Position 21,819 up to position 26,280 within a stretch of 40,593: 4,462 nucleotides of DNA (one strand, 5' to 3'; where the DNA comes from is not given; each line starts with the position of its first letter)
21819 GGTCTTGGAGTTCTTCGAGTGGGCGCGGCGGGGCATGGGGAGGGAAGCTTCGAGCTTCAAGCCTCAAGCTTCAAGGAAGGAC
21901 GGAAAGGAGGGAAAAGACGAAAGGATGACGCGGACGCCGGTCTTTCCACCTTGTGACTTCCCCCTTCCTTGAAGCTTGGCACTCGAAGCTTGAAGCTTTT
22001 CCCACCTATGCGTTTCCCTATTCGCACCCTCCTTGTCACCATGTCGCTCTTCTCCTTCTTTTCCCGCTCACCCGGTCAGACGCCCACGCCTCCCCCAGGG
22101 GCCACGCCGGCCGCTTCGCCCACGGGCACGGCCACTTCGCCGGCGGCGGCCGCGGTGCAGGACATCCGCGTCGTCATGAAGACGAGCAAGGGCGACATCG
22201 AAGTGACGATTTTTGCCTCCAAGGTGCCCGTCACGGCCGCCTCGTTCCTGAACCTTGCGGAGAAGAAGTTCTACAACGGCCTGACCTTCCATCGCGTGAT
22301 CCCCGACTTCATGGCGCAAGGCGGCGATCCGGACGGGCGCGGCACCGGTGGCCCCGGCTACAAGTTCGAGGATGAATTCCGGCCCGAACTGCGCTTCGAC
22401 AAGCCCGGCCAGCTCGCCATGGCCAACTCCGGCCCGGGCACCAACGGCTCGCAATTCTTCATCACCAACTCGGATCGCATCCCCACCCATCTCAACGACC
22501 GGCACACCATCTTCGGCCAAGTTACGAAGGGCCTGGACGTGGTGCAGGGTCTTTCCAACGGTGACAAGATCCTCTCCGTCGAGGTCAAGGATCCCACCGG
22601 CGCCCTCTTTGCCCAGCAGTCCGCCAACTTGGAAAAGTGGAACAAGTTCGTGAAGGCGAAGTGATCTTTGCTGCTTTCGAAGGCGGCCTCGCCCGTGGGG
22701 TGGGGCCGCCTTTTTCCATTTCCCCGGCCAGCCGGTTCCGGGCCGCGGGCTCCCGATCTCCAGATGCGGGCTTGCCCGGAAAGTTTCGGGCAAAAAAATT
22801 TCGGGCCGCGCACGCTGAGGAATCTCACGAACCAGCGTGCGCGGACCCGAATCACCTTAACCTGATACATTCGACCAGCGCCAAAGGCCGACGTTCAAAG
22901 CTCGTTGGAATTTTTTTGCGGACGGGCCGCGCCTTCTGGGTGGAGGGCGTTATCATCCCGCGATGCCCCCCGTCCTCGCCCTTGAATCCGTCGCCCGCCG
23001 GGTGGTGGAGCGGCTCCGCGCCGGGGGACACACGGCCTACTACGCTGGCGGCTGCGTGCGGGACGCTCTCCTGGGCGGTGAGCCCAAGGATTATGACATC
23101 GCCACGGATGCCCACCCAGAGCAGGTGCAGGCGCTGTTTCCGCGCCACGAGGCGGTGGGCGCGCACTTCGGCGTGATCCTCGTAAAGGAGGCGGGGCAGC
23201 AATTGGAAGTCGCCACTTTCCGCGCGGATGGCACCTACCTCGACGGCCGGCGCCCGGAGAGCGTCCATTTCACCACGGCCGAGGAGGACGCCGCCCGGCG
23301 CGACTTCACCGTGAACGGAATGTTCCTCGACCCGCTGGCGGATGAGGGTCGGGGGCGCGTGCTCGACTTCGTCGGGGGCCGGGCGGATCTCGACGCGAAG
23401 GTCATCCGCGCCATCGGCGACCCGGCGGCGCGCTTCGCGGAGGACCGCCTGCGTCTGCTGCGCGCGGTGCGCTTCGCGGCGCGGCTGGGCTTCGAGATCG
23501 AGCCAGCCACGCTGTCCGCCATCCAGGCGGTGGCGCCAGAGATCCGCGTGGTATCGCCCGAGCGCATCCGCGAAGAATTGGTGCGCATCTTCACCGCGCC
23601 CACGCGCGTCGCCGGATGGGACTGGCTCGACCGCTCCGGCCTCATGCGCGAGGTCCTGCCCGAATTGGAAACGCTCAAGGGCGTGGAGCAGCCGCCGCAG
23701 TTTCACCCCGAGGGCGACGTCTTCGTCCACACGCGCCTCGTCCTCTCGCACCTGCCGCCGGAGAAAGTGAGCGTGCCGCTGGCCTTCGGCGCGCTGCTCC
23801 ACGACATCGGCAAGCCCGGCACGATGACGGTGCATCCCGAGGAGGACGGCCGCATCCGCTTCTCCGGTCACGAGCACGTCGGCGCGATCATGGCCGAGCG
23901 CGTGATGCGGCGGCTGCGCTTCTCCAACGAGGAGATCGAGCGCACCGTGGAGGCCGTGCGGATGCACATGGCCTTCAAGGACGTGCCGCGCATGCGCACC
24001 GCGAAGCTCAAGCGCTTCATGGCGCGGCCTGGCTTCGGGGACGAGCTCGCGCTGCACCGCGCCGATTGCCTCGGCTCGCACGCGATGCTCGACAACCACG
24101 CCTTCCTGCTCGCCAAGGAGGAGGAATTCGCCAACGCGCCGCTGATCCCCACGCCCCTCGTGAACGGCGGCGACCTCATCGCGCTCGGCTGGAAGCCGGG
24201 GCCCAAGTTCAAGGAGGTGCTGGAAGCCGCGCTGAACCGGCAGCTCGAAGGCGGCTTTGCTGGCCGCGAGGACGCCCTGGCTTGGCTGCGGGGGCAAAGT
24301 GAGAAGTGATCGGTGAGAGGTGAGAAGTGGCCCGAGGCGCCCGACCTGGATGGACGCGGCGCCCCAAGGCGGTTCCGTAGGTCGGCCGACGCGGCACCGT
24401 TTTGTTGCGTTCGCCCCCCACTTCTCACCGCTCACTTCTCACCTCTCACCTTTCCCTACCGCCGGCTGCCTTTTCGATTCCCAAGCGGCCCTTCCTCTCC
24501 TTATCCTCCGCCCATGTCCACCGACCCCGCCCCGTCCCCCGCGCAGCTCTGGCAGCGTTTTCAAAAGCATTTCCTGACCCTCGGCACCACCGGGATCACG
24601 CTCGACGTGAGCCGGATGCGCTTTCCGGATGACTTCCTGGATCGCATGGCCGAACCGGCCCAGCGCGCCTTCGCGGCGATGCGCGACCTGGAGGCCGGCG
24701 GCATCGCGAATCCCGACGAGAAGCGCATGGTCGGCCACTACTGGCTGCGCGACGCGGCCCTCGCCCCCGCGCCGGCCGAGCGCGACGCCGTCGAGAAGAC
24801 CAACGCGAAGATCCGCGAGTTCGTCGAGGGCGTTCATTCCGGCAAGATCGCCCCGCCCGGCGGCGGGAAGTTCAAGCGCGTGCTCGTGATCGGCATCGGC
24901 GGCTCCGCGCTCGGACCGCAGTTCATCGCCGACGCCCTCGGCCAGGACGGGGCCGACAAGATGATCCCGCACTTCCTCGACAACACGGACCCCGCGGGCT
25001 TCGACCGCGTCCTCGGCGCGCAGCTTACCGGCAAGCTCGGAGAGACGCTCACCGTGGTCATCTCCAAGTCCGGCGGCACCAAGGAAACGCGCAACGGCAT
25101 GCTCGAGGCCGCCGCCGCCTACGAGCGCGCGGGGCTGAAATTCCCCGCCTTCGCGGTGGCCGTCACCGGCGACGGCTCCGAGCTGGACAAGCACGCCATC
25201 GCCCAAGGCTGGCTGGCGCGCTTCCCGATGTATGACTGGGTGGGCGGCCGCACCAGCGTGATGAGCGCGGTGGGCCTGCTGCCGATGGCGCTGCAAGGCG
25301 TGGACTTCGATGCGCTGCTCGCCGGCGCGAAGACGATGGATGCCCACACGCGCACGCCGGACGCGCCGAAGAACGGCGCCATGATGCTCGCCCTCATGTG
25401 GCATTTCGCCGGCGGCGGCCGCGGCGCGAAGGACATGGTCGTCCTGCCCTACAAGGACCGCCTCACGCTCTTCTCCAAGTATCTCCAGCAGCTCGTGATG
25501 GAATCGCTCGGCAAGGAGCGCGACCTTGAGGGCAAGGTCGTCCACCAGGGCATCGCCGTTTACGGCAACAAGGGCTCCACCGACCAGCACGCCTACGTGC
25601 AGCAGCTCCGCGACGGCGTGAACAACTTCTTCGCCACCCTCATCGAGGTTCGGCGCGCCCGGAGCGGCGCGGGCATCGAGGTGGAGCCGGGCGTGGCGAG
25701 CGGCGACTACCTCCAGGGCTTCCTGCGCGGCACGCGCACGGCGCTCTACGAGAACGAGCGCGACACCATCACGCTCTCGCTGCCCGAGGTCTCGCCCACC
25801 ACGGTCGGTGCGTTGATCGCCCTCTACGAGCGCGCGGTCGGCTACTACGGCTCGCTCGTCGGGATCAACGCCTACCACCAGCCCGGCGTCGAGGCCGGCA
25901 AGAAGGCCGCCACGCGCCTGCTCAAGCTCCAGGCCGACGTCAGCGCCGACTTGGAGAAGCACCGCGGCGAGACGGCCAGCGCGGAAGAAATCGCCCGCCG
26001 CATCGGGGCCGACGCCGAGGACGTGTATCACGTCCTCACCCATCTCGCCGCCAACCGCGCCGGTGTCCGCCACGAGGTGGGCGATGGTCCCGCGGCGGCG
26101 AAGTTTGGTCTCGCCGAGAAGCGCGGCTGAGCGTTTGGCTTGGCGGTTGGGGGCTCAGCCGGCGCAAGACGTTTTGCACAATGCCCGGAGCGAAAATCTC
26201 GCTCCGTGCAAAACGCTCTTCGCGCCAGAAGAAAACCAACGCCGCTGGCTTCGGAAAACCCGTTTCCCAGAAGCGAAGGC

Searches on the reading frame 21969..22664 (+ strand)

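Call 62: search_protein_families(library=pfam, proteins=[window:21969-22664:+], max_evalue=0.0001)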
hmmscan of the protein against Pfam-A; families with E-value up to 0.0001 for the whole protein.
window:21969-22664:+ (231 aa): 1 family
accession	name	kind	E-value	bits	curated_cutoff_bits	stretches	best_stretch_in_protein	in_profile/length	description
PF00160.26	Pro_isomerase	-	8.7e-43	146.7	21.7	1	68-199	2-141/159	Cyclophilin type peptidyl-prolyl cis-trans isomerase/CLD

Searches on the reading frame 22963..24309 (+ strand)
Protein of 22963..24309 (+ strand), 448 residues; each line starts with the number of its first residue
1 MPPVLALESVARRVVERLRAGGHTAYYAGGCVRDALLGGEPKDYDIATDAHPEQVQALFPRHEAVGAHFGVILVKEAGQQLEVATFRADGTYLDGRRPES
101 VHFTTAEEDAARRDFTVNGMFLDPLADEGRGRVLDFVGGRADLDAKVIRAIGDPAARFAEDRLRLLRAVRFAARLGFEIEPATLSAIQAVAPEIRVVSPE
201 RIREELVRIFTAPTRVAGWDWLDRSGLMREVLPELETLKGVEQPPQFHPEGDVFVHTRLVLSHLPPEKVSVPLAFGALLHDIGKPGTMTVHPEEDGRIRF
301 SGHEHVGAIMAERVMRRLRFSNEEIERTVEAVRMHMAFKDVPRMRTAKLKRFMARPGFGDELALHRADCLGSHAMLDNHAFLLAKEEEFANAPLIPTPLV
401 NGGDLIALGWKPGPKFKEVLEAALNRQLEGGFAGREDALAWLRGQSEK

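Call 62: search_protein_families(library=pfam, proteins=[window:22963-24309:+], max_evalue=0.0001)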
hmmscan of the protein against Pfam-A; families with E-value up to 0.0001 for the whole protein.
window:22963-24309:+ (448 aa): 4 families
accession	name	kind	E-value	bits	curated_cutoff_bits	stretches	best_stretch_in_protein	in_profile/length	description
PF01743.26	PolyA_pol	-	4.6e-36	124.4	23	1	25-149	1-126/126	Poly A polymerase head domain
PF12627.12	PolyA_pol_RNAbd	-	2e-17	63.2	22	1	176-236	1-61/64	Probable RNA and SrmB- binding site of polymerase A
PF01966.28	HD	-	4.2e-07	30.7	22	1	273-340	27-90/116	HD domain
PF13735.12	tRNA_NucTran2_2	-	7.8e-05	23.1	27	0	311-439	24-145/149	tRNA nucleotidyltransferase domain 2 putative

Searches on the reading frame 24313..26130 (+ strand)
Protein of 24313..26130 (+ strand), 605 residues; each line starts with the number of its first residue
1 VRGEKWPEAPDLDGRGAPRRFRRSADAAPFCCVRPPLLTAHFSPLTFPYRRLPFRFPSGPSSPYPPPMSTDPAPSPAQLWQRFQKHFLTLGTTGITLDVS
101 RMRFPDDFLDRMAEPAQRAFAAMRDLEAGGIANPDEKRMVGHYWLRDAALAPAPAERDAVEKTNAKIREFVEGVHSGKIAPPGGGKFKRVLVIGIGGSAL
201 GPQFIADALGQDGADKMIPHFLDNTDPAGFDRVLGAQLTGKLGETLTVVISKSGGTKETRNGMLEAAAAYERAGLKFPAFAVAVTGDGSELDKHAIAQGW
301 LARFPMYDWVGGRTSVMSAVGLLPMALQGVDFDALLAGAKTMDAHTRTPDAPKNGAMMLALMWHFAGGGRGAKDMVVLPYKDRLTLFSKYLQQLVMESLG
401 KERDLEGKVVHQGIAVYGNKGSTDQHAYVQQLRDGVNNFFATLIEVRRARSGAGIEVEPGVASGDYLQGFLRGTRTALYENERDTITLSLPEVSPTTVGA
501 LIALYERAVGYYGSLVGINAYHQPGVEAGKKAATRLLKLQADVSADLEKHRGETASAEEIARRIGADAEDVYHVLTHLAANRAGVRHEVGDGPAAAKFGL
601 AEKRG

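Call 62: search_protein_families(library=pfam, proteins=[window:24313-26130:+], max_evalue=0.0001)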
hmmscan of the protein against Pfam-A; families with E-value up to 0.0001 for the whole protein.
window:24313-26130:+ (605 aa): 1 family
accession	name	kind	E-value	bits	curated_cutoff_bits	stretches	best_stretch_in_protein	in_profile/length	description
PF00342.24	PGI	-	4.8e-60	204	22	2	108-437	11-346/486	Phosphoglucose isomerase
